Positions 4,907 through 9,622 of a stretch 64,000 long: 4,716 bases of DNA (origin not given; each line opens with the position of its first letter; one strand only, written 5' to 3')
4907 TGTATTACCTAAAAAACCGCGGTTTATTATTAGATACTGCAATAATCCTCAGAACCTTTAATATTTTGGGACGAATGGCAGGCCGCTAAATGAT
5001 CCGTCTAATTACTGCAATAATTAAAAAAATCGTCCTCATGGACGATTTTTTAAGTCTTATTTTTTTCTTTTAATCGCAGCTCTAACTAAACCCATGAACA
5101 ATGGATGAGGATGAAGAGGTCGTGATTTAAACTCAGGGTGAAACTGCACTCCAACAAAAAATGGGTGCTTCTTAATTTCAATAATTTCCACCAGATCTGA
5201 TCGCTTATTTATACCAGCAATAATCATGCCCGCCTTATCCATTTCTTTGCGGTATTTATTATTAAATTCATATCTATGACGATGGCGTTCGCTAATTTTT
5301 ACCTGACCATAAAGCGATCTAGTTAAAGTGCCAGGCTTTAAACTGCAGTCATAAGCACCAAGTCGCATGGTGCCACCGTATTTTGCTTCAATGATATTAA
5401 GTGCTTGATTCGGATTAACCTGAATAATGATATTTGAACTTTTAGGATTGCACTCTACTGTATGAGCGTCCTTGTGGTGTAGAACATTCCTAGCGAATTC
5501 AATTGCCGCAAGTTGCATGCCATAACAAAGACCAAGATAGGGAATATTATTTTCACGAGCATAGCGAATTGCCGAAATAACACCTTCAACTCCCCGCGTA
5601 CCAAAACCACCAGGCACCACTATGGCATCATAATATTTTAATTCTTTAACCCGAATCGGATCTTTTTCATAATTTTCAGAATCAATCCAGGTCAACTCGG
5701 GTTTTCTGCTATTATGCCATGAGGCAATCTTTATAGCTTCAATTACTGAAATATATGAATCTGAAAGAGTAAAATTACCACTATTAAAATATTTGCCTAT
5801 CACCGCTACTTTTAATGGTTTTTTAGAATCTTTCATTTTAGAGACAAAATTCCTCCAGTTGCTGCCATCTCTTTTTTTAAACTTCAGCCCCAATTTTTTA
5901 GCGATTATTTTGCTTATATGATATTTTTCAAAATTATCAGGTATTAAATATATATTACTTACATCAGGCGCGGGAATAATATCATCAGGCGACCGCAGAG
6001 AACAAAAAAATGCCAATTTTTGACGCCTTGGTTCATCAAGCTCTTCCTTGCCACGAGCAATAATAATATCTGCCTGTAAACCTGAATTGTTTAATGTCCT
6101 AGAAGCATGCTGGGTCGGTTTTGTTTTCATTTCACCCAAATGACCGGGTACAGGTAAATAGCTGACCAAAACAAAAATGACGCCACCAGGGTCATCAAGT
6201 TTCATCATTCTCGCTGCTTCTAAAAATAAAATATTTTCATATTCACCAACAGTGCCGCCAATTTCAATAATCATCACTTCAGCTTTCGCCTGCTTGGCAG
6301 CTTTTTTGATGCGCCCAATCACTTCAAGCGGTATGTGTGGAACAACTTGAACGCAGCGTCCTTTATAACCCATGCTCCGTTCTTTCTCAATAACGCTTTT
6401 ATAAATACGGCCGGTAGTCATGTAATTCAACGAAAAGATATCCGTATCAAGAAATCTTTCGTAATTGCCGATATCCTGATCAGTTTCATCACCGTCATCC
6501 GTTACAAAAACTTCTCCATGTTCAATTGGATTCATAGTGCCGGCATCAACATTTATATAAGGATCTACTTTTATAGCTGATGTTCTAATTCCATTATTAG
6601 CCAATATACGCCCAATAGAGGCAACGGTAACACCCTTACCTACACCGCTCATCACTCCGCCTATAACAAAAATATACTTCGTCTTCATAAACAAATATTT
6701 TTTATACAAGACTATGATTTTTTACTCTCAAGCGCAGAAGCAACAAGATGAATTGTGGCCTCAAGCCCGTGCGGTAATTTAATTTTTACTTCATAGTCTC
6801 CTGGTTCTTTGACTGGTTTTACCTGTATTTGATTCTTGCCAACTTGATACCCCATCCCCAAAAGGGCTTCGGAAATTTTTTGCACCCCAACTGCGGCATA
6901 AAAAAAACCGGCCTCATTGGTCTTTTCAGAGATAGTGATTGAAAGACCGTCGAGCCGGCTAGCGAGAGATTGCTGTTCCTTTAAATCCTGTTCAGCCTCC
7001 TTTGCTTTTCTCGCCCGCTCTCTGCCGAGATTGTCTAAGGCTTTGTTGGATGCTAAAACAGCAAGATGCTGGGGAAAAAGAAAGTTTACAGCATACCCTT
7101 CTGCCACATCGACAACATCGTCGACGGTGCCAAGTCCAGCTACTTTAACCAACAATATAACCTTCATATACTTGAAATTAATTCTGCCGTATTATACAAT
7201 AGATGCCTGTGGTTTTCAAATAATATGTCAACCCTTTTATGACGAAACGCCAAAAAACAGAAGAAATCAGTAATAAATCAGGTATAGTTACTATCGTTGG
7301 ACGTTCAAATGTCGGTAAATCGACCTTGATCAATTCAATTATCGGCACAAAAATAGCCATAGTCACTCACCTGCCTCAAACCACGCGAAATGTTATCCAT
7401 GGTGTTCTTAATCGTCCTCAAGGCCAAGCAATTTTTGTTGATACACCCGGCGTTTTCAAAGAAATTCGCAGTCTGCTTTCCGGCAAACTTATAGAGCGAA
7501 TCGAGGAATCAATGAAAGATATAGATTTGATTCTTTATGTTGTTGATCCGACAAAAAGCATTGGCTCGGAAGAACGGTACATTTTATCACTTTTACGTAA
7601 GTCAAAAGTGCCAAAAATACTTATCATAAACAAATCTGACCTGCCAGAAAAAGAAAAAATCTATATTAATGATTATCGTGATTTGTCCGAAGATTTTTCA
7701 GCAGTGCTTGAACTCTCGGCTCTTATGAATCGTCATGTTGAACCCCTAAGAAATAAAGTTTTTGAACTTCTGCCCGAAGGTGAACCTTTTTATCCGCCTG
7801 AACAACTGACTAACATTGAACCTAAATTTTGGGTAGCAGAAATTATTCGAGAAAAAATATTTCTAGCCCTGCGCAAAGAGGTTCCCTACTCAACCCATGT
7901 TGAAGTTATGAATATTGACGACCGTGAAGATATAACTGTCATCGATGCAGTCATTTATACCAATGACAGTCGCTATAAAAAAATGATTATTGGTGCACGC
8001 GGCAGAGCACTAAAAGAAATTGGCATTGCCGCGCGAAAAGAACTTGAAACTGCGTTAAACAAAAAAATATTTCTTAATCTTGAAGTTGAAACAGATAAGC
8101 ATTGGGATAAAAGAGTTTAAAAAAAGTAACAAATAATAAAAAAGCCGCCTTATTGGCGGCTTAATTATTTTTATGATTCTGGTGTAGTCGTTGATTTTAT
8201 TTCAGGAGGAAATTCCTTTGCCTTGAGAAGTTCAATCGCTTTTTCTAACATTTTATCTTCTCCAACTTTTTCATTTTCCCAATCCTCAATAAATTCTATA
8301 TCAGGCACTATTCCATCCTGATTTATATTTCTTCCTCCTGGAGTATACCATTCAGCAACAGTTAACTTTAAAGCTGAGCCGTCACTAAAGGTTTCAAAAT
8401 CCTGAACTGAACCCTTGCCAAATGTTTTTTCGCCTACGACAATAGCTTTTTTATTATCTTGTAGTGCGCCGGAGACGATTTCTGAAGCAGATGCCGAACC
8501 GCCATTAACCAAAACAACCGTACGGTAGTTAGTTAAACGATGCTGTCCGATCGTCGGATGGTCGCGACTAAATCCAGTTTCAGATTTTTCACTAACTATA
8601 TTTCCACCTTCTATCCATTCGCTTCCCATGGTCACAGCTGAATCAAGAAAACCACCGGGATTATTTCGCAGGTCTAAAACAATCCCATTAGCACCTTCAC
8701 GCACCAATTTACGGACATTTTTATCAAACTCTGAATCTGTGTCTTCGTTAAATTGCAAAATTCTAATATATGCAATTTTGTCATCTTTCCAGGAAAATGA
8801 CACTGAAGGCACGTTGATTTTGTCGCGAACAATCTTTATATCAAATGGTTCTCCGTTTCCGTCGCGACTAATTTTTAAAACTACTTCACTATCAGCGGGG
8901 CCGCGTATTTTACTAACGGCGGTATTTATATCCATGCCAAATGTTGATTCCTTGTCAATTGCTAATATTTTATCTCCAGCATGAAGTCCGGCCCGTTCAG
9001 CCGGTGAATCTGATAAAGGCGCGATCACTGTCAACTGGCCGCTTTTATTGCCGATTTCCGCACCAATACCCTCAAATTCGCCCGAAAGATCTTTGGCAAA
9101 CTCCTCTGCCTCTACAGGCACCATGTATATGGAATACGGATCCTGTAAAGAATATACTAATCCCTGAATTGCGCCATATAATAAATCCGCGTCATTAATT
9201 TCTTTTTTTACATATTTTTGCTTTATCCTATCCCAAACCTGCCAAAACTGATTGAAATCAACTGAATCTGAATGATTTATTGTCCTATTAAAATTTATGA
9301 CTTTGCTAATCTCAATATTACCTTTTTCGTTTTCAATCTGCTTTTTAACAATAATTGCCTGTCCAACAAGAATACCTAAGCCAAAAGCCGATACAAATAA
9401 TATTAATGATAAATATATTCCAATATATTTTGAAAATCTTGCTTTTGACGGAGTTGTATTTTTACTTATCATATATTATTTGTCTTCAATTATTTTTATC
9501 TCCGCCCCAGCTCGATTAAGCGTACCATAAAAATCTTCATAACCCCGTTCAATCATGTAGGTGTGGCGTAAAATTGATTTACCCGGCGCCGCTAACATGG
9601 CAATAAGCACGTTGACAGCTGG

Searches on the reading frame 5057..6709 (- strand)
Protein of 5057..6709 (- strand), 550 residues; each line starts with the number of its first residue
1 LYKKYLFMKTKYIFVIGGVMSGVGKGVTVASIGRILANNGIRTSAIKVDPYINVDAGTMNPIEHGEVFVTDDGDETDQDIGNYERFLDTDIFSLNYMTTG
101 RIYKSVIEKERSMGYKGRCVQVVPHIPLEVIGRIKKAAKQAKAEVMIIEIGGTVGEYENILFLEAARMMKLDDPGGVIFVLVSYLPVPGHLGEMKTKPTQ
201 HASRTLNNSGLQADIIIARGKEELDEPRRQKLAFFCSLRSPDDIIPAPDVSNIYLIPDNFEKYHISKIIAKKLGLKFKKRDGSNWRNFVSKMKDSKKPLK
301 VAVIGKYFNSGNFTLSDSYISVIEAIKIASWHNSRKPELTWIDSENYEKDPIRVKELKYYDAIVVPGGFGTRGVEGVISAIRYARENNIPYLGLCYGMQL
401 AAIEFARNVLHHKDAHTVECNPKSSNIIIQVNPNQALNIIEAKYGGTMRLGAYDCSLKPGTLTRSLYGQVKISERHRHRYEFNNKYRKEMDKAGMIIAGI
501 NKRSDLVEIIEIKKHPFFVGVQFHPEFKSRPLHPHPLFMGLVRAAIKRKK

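Call 86: search_protein_families(library=pfam, proteins=[window:5057-6709:-], max_evalue=0.001)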
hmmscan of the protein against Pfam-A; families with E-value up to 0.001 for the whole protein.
window:5057-6709:- (550 aa): 4 families
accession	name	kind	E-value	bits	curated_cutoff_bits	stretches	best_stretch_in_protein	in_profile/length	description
PF06418.20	CTP_synth_N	-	2e-98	329.4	26.1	1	11-275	1-265/265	CTP synthase N-terminus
PF00117.34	GATase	-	6.4e-37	127.5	22.8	1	315-543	2-189/190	Glutamine amidotransferase class-I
PF07722.19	Peptidase_C26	-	1.9e-07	31.5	20.5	1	381-526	98-219/219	Peptidase C26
PF01656.29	CbiA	-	1.8e-06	28.4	25.4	1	16-167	3-54/125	CobQ/CobB/MinD/ParA nucleotide binding domain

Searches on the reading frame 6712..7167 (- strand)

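Call 86: search_protein_families(library=pfam, proteins=[window:6712-7167:-], max_evalue=0.001)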
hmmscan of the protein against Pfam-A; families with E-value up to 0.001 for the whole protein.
window:6712-7167:- (151 aa): 2 families
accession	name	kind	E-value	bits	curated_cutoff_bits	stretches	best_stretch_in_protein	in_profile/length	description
PF01281.25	Ribosomal_L9_N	-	4.6e-17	61.7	20.7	1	1-46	1-46/47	Ribosomal protein L9, N-terminal domain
PF03948.19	Ribosomal_L9_C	-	4.7e-14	53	23.2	1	64-141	2-82/86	Ribosomal protein L9, C-terminal domain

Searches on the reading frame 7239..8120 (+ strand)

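Call 86: search_protein_families(library=pfam, proteins=[window:7239-8120:+], max_evalue=0.001)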
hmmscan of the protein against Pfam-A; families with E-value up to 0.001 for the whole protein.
window:7239-8120:+ (293 aa): 10 families
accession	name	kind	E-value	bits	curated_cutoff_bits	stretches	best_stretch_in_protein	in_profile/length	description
PF01926.29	MMR_HSR1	-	1.3e-25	90.2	21.9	1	17-132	2-113/113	50S ribosome-binding GTPase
PF02421.24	FeoB_N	-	1.2e-12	48.1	27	1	17-173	3-155/156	Ferrous iron transport protein B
PF07650.23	KH_2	-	2.6e-12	46.8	22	1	214-289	1-77/78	KH domain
PF00350.29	Dynamin_N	-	1.1e-09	39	27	1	17-53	1-36/168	Dynamin family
PF00009.33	GTP_EFTU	-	2.9e-09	37.2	26.5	1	83-179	81-187/188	Elongation factor Tu GTP binding domain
PF03193.22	RsgA_GTPase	-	4.6e-09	36.8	30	1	13-72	105-168/174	RsgA GTPase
PF04548.22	AIG1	-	8.4e-09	35.5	27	1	18-126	4-117/212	AIG1 family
PF00071.28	Ras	-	1.4e-05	25.2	21.6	0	96-170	75-152/162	Ras family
PF10662.15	PduV-EutP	-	0.00014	22.1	21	0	17-172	4-139/143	Ethanolamine utilisation - propanediol utilisation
PF03029.23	ATP_bind_1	-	0.00081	19.7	27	0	40-180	67-209/240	Conserved hypothetical ATP binding protein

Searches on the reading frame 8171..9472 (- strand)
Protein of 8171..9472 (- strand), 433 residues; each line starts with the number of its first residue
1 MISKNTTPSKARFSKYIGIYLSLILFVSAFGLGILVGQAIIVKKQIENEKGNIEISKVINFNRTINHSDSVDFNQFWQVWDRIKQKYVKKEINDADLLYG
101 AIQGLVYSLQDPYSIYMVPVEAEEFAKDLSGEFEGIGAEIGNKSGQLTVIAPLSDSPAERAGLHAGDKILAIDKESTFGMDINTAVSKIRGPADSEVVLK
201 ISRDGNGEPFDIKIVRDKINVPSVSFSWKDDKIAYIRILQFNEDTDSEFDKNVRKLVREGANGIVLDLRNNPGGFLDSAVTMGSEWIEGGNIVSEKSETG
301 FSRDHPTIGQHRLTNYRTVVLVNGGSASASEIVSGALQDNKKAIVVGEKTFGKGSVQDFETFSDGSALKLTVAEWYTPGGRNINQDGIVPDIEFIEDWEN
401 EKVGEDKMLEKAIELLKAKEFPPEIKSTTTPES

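Call 86: search_protein_families(library=pfam, proteins=[window:8171-9472:-], max_evalue=0.001)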
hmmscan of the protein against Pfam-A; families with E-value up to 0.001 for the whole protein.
window:8171-9472:- (433 aa): 5 families
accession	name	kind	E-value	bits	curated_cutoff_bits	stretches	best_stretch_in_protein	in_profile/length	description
PF03572.23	Peptidase_S41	-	3.7e-52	176.7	24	1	232-393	1-164/165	Peptidase family S41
PF22694.1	CtpB_N-like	-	1.7e-12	48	27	1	61-117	26-81/85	Activating protease CtpB N-terminal domain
PF17820.7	PDZ_6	-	4.5e-12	46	27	1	152-203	5-54/54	PDZ domain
PF13180.12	PDZ_2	-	4.9e-08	33.6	27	1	136-214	3-80/80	PDZ domain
PF00595.29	PDZ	-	6.6e-08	33.3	23.2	1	130-201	8-80/81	PDZ domain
